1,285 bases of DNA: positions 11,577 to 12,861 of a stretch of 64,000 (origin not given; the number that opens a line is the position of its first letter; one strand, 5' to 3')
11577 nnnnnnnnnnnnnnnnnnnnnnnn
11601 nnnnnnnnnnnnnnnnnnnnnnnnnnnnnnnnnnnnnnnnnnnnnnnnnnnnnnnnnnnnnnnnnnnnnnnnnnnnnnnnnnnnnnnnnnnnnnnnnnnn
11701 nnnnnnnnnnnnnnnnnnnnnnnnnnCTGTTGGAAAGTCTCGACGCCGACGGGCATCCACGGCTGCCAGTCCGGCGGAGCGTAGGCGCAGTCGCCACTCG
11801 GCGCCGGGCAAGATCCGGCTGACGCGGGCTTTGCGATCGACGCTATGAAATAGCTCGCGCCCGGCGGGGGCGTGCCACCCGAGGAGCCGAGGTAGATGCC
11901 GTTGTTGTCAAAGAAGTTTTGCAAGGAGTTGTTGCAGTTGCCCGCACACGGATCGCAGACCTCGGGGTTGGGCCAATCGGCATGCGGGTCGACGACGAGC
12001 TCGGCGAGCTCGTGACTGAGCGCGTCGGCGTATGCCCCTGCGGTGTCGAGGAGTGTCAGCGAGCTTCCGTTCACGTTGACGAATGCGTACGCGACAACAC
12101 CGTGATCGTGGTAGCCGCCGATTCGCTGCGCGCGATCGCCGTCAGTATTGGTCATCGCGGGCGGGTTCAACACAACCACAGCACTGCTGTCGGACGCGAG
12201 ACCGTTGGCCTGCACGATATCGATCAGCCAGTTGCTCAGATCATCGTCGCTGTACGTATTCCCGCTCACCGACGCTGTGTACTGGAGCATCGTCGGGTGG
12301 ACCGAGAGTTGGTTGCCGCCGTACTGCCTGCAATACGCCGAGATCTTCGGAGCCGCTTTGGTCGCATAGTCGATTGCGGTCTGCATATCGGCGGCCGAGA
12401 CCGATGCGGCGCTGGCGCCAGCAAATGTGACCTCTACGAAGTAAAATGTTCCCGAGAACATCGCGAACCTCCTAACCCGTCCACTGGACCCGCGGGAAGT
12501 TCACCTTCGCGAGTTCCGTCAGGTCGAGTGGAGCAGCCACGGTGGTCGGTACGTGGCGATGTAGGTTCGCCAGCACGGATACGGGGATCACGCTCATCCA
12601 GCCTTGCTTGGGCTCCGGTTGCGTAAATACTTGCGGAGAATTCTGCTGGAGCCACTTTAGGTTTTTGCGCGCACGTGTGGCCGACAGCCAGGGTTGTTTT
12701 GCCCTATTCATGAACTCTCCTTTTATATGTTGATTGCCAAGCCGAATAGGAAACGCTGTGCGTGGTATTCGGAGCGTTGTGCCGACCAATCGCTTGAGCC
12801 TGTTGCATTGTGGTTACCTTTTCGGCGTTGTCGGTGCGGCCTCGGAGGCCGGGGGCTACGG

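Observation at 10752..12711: Two-gene cassette: 79-aa basic protein plus a 569-aa protein with an unknown HExxE domain and a seven-repeat propeller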

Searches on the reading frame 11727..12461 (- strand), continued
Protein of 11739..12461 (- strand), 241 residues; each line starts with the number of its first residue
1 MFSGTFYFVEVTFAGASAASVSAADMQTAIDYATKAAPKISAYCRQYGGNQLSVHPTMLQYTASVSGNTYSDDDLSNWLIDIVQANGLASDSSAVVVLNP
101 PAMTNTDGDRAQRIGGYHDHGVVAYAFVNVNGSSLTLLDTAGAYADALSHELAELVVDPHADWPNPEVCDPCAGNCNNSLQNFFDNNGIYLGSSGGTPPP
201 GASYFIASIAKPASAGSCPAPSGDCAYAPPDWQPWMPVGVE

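Call 73: fold_search(model_id=the predicted structure, library=pdb)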
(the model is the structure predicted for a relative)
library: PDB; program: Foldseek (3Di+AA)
matches with E <= 10: 238; with E <= 0.001: 0
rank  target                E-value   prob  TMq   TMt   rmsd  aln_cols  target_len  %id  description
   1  1r55_A                6.9e-02  0.44  0.19  0.33   7.2       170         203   10  Crystal structure of the catalytic domain of human ADAM 33 (released 2004-10-12)
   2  8xgc_8                1.7e-01  0.07  0.13  0.08  12.7       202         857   11  Structure of yeast replisome associated with FACT and histone hexamer, Composite map (released 2024-02-14)
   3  3dm5_B                2.0e-01  0.06  0.12  0.12  16.1       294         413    8  Structures of SRP54 and SRP19, the two proteins assembling the ribonucleic core of the Signal Recognition Particle fro (released 2008-11-04)
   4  1zu5_A                3.5e-01  0.08  0.16  0.19  13.9       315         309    9  Crystal structure of FtsY from Mycoplasma mycoides- space group H32 (released 2006-01-24)
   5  6o38_A                3.7e-01  0.25  0.18  0.14   6.3       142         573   12  Structure of a chaperone-substrate complex (released 2019-07-24)
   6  7mjz                  3.9e-01  0.10  0.10  0.10  10.4       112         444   13  The structure of MiaB with pentasulfide bridge (released 2021-09-15)
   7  6o38_F                4.1e-01  0.25  0.19  0.15   6.0       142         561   13  Structure of a chaperone-substrate complex (released 2019-07-24)
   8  5y2z_E                4.1e-01  0.16  0.19  0.17   8.2       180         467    9  Crystal structure of human LGI1 EPTP-ADAM22 complex (released 2018-05-02)
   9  1zu5_B                4.1e-01  0.06  0.13  0.16  14.2       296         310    7  Crystal structure of FtsY from Mycoplasma mycoides- space group H32 (released 2006-01-24)
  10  6o38_C                4.4e-01  0.20  0.18  0.15   6.8       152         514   12  Structure of a chaperone-substrate complex (released 2019-07-24)
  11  6vjm_A                4.4e-01  0.03  0.12  0.08  27.6       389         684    9  Human metabotropic GABA(B) receptor in its apo state (released 2020-06-10)
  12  8imy_S                5.3e-01  0.15  0.20  0.17  10.4       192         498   14  Cryo-EM structure of GPI-T (inactive mutant) with GPI and proULBP2, a proprotein substrate (released 2023-08-16)
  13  1ox5_B                5.6e-01  0.07  0.09  0.08  16.5       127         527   11  TOWARDS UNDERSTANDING THE MECHANISM OF THE COMPLEX CYCLIZATION REACTION CATALYZED BY IMIDAZOLE GLYCEROPHOSPHATE SYNTHA (released 2003-06-17)
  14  6y2z_A                5.6e-01  0.04  0.13  0.16  14.8       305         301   11  NG domain of human SRP54 (released 2020-09-23)
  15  6y31_B                5.6e-01  0.02  0.10  0.13  14.8       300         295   12  NG domain of human SRP54 T117 deletion mutant (released 2020-09-23)
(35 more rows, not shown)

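Call 74: search_protein_families(library=padloc, proteins=[P0002, P0009], max_evalue=0.1)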
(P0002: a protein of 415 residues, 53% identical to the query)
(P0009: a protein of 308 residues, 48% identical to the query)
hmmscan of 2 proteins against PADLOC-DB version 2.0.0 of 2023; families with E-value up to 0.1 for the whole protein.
P0002 (415 aa): 0 families

P0009 (308 aa): 0 families

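Call 75: search_protein_families(library=phrogs, proteins=[P0002, P0009], max_evalue=0.1)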
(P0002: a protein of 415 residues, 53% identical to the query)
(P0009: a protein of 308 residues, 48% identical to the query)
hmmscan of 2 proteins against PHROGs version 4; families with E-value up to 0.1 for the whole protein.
P0002 (415 aa): 0 families

P0009 (308 aa): 0 families

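Call 104: fold_search(model_id=the predicted structure, library=viral)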
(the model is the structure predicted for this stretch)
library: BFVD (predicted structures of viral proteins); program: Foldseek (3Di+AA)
matches with E <= 10: 268; with E <= 0.001: 0
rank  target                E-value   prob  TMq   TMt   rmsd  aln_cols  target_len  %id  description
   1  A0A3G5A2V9            3.4e-03  0.94  0.28  0.14   6.0       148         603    6  Uncharacterized protein [Gaeavirus sp.]
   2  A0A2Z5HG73            1.2e-01  0.30  0.20  0.15   9.7       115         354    9  (no name in the UniProt tables at hand)
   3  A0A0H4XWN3            3.3e-01  0.11  0.20  0.21   8.9       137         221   10  Uracil-DNA glycosylase [Salmon gill poxvirus]
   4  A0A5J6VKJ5            3.9e-01  0.06  0.16  0.08  11.3       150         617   12  glutamine--fructose-6-phosphate transaminase (isomerizing) [Megaviridae environmental sample]
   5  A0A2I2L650            4.2e-01  0.06  0.15  0.12  12.3       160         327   11  Uncharacterized protein [Orpheovirus IHUMI-LCC2]
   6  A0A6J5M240            4.7e-01  0.08  0.12  0.12   8.9       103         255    9  Uncharacterized protein [uncultured Caudovirales phage]
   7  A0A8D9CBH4            5.6e-01  0.08  0.19  0.12  13.3       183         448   11  DNA primase-helicase subunit [uncultured marine phage]
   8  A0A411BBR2            6.0e-01  0.08  0.18  0.08  14.5       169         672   11  (no name in the UniProt tables at hand)
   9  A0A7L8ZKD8            6.0e-01  0.06  0.17  0.11  13.4       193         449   11  Putative DnaB-like replicative DNA helicase [Campylobacter phage F379]
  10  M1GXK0                7.6e-01  0.09  0.16  0.16   9.8       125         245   13  (no name in the UniProt tables at hand)
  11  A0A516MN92            8.6e-01  0.12  0.23  0.17   6.3       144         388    9  (no name in the UniProt tables at hand)
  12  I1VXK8                8.6e-01  0.07  0.17  0.09   8.8       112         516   12  (no name in the UniProt tables at hand)
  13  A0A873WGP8            8.6e-01  0.07  0.22  0.08  11.0       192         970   10  M23ase beta-sheet core domain-containing protein [Synechococcus phage S-H9-1]
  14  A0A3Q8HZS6            9.1e-01  0.05  0.15  0.13   9.8       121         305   12  (no name in the UniProt tables at hand)
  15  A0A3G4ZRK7            9.7e-01  0.06  0.14  0.10  11.3       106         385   12  Peptidase C14 caspase domain-containing protein [Dasosvirus sp.]
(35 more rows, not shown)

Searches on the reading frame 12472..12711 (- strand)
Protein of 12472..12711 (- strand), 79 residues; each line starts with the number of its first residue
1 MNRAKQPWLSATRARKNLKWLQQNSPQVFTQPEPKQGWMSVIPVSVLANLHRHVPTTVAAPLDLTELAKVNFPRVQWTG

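Call 3: search_protein_families(library=pfam, proteins=[window:12472-12711:-], max_evalue=1)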
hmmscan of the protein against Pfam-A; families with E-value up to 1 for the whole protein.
window:12472-12711:- (79 aa): 1 family
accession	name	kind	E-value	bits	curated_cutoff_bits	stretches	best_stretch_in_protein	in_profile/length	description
PF24244.1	Iec3-like_M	-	0.31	12.5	29.3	0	19-31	88-100/103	INO80 complex subunit 3-like, middle region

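Call 4: search_protein_families(library=ncbifam, proteins=[window:12472-12711:-], max_evalue=1)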
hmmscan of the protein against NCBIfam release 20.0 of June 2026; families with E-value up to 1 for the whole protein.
window:12472-12711:- (79 aa): 0 families

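Call 16: find_encoding_contigs(protein=window:12472-12711:-, flank=8000, max_places=6)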
Protein window:12472-12711:- (79 aa): 3 contigs read that carry it; 3 places shown.
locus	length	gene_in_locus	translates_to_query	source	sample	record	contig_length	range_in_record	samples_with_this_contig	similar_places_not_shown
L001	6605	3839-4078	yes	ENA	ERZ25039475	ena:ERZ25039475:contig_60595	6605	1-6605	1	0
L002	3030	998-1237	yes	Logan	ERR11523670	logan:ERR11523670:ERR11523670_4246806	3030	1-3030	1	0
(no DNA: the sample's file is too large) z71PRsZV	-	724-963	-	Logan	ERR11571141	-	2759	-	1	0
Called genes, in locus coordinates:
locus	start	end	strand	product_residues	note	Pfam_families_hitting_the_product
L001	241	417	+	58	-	-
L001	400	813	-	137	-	-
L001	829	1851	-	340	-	-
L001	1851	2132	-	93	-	-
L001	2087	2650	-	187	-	-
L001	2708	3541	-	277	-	PF13191:AAA_16, PF13401:AAA_22 (faint)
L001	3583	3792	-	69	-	-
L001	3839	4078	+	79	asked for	-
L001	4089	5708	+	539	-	-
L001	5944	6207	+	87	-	-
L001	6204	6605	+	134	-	?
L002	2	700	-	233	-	?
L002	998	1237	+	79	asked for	-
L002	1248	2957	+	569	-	-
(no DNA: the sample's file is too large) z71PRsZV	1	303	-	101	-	?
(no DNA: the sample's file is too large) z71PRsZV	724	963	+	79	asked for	-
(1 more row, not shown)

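Call 50: find_homologous_proteins(query=A4, max_evalue=0.01)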
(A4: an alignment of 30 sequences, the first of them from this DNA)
Query A4 (30 sequences) (79 aa, profile of the alignment): 41 proteins with E <= 0.01 among 1722 candidates.
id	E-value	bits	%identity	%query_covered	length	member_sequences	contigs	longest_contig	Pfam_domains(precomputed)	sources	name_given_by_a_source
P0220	1.4e-23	100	40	51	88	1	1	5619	-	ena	-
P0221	3.8e-23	99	39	52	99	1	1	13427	-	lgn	-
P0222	7.1e-23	98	37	58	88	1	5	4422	-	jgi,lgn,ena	-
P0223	1.0e-22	98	40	51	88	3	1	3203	-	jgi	jgi:hypothetical protein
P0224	1.2e-22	97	36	63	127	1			-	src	-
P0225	1.6e-22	97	39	58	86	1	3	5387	-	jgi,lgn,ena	jgi:hypothetical protein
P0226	2.1e-22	97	37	52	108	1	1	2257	-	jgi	jgi:hypothetical protein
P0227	2.4e-22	96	39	52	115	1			-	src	-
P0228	4.8e-22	95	37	68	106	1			-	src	-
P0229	5.1e-22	95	40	51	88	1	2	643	-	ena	-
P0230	7.0e-22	95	46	58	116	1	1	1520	-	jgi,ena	jgi:hypothetical protein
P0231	7.0e-22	95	45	51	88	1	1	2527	-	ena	-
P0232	1.1e-21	94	38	51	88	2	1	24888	-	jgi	jgi:hypothetical protein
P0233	1.7e-21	94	41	52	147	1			-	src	-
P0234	5.9e-21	92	39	61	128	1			-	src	-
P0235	1.0e-20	91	37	52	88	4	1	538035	-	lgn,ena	-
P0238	1.8e-20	90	39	52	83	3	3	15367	-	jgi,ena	-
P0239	2.2e-20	90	35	58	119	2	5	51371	-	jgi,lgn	jgi:hypothetical protein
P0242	3.0e-20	90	84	100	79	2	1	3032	-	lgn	-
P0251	6.5e-18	82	82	94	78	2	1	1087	-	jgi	jgi:hypothetical protein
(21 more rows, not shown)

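Call 51: find_encoding_contigs(protein=P0242, flank=4000, max_places=3)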
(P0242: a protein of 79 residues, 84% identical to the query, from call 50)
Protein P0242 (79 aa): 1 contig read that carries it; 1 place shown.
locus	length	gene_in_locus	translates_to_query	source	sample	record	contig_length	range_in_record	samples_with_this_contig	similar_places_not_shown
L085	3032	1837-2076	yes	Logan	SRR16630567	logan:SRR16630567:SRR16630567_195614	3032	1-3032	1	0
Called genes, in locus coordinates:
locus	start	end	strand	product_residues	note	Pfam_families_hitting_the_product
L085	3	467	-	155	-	?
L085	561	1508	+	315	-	PF00126:HTH_1, PF03466:LysR_substrate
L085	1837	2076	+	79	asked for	-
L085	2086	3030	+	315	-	?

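Call 52: find_encoding_contigs(protein=P0235, flank=5000, max_places=2)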
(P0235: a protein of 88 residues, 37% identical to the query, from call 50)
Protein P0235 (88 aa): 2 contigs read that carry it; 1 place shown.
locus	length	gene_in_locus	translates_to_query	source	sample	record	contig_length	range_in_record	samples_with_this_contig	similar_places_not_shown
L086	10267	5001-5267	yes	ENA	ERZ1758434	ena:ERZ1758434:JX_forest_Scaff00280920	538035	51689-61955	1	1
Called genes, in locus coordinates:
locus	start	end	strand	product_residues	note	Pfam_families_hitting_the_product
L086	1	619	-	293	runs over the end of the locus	PF13229:Beta_helix (weak)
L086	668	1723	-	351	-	PF01266:DAO, PF13450:NAD_binding_8 (weak)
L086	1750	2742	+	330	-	PF08240:ADH_N, PF00107:ADH_zinc_N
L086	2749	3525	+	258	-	PF00106:adh_short, PF13561:adh_short_C2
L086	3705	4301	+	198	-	-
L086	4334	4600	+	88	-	-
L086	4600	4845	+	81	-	-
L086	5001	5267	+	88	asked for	-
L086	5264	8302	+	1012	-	-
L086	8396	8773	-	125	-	PF13474:SnoaL_3 (weak), PF14534:DUF4440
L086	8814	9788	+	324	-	PF20030:bpMoxR, PF00004:AAA (weak), PF07726:AAA_3, PF07728:AAA_5, PF17863:AAA_lid_2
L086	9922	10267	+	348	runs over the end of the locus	PF06071:YchF-GTPase_C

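Call 53: find_encoding_contigs(protein=P0239, flank=5000, max_places=3)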
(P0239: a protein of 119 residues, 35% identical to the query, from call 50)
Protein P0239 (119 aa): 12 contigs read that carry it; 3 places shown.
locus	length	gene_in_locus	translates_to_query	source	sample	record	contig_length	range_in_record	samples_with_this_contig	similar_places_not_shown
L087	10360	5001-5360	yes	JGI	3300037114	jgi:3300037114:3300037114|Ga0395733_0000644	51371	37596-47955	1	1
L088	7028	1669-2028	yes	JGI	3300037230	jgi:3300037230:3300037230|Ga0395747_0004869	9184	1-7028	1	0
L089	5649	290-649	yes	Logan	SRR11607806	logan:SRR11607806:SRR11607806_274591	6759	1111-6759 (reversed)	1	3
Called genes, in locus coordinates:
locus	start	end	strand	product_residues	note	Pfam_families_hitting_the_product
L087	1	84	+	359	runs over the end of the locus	-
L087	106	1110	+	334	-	-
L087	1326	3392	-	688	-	PF07719:TPR_2 (faint)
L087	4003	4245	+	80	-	PF14706:Tnp_DNA_bind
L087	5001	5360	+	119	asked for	-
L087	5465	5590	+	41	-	-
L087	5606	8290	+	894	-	PF09286:Pro-kuma_activ, PF07610:DUF1573 (weak), PF15780:ASH, PF22073:Cep192_D4 (faint), PF22544:HYDIN_VesB_CFA65-like_Ig (weak)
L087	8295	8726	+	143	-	-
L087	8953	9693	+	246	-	-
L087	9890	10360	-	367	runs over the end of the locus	-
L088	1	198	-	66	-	?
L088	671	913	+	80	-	PF14706:Tnp_DNA_bind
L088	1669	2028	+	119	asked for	-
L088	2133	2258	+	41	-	-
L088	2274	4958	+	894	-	PF09286:Pro-kuma_activ, PF07610:DUF1573 (weak), PF15780:ASH, PF22073:Cep192_D4 (faint), PF22544:HYDIN_VesB_CFA65-like_Ig (weak)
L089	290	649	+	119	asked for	-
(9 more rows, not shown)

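Call 74: search_protein_families(library=padloc, proteins=[window:12472-12711:-], max_evalue=0.1)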
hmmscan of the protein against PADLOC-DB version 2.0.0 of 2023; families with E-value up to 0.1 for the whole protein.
window:12472-12711:- (79 aa): 0 families

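Call 75: search_protein_families(library=phrogs, proteins=[window:12472-12711:-], max_evalue=0.1)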
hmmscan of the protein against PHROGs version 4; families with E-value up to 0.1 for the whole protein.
window:12472-12711:- (79 aa): 1 family
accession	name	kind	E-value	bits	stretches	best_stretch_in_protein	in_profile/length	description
phrog_25897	-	unknown function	0.098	13.9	0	28-73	12-56/102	-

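Call 83: find_encoding_contigs(protein=P0238, flank=4500, max_places=2)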
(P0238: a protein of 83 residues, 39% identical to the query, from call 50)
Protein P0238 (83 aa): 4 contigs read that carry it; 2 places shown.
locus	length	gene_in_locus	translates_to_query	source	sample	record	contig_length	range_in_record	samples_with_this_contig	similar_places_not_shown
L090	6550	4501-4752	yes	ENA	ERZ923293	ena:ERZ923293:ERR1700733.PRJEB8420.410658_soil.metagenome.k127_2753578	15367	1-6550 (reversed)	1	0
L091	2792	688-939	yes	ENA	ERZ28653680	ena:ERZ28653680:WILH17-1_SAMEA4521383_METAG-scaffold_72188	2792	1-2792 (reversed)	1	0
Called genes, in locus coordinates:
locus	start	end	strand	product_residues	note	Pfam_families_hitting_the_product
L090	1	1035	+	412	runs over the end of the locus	PF04015:DUF362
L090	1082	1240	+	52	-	-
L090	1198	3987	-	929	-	PF02055:Glyco_hydro_30, PF02057:Glyco_hydro_59, PF17189:Glyco_hydro_30C, PF03422:CBM_6, PF16990:CBM_35 (faint), PF18099:CBM_35_2, PF03422:CBM_6, PF18099:CBM_35_2, +1 more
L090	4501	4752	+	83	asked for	-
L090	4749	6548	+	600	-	?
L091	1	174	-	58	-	?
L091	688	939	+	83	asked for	-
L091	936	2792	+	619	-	?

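Call 84: find_encoding_contigs(protein=P0232, flank=4500, max_places=1)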
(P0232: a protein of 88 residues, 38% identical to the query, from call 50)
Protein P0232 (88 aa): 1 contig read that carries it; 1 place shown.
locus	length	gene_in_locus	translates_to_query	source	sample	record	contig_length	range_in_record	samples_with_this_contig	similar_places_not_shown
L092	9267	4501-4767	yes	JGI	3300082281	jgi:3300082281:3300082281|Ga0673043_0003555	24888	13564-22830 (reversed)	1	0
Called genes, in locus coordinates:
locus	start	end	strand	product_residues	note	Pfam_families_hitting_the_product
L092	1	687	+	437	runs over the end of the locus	PF07969:Amidohydro_3 (faint), PF01979:Amidohydro_1 (weak)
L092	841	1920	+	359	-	PF08450:SGL (faint), PF07494:Reg_prop (faint), PF17170:DUF5128 (faint), PF01436:NHL (weak)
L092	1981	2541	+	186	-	PF07883:Cupin_2 (faint)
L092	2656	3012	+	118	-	-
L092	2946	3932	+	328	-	PF01979:Amidohydro_1 (weak)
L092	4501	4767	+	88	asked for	-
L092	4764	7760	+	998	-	-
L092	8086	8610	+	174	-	-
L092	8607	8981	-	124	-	-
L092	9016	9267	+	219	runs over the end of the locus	PF22085:NorB_cytochrome_c-like (weak), PF13442:Cytochrome_CBB3 (weak), PF00034:Cytochrom_C, PF13442:Cytochrome_CBB3, PF02433:FixO (weak)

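Call 85: find_encoding_contigs(protein=P0221, flank=4500, max_places=1)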
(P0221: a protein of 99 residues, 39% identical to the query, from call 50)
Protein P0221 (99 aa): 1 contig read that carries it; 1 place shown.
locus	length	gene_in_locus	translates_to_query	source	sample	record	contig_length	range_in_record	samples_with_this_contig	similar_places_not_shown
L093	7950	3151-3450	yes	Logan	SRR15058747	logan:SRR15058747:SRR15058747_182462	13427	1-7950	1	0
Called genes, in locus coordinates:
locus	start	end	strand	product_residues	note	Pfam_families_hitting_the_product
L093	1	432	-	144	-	?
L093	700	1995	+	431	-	-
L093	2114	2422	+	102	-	PF09723:Zn_ribbon_8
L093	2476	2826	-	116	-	-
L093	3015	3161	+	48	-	-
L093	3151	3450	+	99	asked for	-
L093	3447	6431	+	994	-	-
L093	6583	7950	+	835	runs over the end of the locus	-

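Call 105: find_encoding_contigs(protein=P0251, flank=2000, max_places=2)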
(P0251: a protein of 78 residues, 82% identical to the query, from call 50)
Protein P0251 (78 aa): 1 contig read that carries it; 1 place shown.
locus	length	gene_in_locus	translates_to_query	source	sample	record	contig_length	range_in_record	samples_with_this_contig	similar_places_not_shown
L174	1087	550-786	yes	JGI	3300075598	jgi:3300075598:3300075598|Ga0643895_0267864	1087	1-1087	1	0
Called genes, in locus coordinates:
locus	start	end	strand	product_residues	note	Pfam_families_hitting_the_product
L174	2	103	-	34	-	?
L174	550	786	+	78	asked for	-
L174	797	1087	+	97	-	?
